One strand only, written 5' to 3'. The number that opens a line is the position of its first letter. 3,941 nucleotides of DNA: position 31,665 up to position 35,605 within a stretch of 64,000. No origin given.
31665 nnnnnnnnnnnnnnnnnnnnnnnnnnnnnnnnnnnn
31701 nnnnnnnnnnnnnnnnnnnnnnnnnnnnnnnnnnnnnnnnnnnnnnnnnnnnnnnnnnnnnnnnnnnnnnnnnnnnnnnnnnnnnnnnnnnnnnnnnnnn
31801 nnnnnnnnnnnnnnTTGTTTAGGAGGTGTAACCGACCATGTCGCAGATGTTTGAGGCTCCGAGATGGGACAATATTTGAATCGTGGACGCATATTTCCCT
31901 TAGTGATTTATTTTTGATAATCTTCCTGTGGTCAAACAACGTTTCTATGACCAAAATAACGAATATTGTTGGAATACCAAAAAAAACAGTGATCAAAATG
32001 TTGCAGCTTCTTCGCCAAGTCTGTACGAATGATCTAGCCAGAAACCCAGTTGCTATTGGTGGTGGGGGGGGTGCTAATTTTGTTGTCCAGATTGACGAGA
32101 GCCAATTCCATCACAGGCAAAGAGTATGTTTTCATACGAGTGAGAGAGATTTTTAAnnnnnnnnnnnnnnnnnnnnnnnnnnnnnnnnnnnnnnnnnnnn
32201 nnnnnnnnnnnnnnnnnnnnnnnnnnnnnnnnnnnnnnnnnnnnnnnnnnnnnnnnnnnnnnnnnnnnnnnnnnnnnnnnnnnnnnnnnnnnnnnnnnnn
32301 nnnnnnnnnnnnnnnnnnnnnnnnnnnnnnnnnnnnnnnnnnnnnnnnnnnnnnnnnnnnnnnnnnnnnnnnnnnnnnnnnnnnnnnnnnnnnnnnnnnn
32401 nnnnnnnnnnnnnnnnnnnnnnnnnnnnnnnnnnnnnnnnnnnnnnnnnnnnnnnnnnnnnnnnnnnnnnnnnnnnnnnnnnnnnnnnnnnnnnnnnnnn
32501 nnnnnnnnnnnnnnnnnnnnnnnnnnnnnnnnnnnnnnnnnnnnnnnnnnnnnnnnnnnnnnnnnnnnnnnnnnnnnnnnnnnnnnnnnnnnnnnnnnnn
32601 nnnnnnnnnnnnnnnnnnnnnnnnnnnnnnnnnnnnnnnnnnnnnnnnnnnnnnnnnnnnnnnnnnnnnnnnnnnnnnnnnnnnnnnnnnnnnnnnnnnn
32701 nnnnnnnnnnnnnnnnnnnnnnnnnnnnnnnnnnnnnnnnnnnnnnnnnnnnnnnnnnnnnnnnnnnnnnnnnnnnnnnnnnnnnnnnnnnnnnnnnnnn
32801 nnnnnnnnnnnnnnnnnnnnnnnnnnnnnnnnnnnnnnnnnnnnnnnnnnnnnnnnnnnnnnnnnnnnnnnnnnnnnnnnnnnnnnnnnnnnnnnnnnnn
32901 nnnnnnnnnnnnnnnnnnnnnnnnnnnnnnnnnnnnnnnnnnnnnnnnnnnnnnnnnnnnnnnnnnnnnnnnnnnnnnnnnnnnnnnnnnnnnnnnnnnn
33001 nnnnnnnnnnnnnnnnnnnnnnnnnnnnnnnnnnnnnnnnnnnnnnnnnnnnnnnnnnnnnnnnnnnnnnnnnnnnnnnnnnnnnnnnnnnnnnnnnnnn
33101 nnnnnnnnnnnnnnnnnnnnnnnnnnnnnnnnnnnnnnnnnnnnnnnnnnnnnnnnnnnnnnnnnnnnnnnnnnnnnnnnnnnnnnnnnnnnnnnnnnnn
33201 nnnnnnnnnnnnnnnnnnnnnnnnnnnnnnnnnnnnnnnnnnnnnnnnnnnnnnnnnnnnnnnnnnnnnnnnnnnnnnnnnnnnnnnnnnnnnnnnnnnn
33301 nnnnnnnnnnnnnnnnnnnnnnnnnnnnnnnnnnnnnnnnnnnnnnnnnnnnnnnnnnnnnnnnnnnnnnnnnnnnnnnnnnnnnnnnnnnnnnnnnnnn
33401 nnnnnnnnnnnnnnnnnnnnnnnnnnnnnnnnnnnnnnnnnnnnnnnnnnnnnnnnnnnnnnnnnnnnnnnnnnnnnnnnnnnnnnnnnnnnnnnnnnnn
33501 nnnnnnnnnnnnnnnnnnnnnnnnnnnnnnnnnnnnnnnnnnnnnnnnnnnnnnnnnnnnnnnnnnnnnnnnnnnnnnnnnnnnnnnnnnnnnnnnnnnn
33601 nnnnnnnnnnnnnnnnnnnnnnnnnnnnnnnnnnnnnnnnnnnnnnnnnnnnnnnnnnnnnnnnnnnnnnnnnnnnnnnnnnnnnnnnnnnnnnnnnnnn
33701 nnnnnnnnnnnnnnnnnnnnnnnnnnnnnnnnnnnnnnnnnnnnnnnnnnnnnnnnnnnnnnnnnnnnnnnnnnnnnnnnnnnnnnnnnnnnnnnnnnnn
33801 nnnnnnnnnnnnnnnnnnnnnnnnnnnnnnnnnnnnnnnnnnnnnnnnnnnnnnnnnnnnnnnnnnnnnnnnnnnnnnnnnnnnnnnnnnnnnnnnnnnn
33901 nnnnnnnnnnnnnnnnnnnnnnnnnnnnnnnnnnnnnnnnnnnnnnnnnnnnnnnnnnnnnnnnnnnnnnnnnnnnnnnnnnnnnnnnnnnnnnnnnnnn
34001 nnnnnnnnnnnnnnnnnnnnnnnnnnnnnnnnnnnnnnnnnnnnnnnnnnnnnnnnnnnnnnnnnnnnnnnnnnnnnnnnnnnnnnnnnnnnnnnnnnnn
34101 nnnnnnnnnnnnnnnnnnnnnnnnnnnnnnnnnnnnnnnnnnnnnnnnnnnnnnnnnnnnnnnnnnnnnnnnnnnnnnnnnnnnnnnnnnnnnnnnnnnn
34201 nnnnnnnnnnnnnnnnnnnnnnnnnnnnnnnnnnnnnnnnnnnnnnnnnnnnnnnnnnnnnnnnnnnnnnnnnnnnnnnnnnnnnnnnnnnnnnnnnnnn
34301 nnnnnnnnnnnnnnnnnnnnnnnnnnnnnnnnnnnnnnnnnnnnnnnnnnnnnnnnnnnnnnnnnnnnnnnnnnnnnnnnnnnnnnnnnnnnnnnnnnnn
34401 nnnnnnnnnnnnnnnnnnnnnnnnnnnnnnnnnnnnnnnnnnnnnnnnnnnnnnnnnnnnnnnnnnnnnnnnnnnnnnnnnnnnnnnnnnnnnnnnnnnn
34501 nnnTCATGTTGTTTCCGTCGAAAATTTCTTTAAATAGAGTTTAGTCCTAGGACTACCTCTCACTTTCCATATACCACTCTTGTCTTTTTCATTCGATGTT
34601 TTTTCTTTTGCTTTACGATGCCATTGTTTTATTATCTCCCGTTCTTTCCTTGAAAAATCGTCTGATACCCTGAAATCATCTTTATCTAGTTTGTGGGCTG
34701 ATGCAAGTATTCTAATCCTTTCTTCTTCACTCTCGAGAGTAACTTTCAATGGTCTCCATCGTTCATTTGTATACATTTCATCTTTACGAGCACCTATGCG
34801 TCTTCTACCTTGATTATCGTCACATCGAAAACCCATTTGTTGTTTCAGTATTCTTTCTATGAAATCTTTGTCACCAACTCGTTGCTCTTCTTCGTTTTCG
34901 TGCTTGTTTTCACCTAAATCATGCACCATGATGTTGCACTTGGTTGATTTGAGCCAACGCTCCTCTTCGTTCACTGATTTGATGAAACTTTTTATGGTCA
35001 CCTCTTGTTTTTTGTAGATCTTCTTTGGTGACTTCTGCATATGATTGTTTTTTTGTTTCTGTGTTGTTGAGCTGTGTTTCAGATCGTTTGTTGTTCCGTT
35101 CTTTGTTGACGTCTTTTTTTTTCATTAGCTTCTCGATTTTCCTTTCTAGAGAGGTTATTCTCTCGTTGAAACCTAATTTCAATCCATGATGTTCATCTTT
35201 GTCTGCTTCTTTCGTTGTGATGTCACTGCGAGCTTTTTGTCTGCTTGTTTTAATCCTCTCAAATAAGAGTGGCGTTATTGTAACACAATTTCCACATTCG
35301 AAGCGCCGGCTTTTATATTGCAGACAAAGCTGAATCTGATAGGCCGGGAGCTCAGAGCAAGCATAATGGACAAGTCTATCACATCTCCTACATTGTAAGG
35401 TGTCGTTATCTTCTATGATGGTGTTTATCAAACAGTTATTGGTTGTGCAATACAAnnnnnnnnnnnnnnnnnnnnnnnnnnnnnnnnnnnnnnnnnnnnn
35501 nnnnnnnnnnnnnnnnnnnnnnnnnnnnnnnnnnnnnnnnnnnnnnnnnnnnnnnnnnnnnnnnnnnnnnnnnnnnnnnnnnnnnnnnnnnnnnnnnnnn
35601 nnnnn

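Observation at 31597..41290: Recent 2 x 4.85-kb tandem duplication inside the transposon, with reciprocal decay of its two cargo genes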

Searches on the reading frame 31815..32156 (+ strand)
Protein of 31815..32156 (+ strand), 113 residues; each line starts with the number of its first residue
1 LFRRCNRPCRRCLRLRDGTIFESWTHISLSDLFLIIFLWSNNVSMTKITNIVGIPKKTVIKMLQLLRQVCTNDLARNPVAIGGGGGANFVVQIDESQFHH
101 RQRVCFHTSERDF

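Call 7: search_protein_families(library=pfam, max_evalue=0.01, proteins=[window:31815-32156:+])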
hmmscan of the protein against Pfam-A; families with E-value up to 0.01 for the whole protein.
window:31815-32156:+ (113 aa): 0 families

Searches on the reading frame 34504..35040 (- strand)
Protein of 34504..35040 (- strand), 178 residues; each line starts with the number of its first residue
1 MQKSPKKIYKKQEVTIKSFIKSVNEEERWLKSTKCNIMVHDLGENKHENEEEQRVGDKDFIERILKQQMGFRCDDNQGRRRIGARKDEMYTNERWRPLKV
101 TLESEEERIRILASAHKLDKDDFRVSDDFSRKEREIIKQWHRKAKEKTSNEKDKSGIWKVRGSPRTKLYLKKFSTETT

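Call 7: search_protein_families(library=pfam, max_evalue=0.01, proteins=[window:34504-35040:-])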
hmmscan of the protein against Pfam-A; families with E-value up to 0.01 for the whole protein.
window:34504-35040:- (178 aa): 0 families

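Call 28: find_encoding_contigs(protein=window:34504-35040:-, flank=10000, max_places=10)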
Protein window:34504-35040:- (178 aa): no gene with exactly this product is on record in the collection.

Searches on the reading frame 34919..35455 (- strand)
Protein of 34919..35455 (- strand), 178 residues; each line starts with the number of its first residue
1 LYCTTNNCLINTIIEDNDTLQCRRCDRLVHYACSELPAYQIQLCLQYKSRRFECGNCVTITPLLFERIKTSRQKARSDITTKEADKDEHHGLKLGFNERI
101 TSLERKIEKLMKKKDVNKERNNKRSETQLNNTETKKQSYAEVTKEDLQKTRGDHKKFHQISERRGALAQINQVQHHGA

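Call 7: search_protein_families(library=pfam, max_evalue=0.01, proteins=[window:34919-35455:-])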
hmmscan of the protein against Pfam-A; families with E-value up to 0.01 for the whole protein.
window:34919-35455:- (178 aa): 1 family
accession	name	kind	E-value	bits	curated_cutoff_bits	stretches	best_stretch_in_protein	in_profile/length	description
PF00628.35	PHD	-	0.00088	19.7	24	1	15-57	9-47/47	PHD-finger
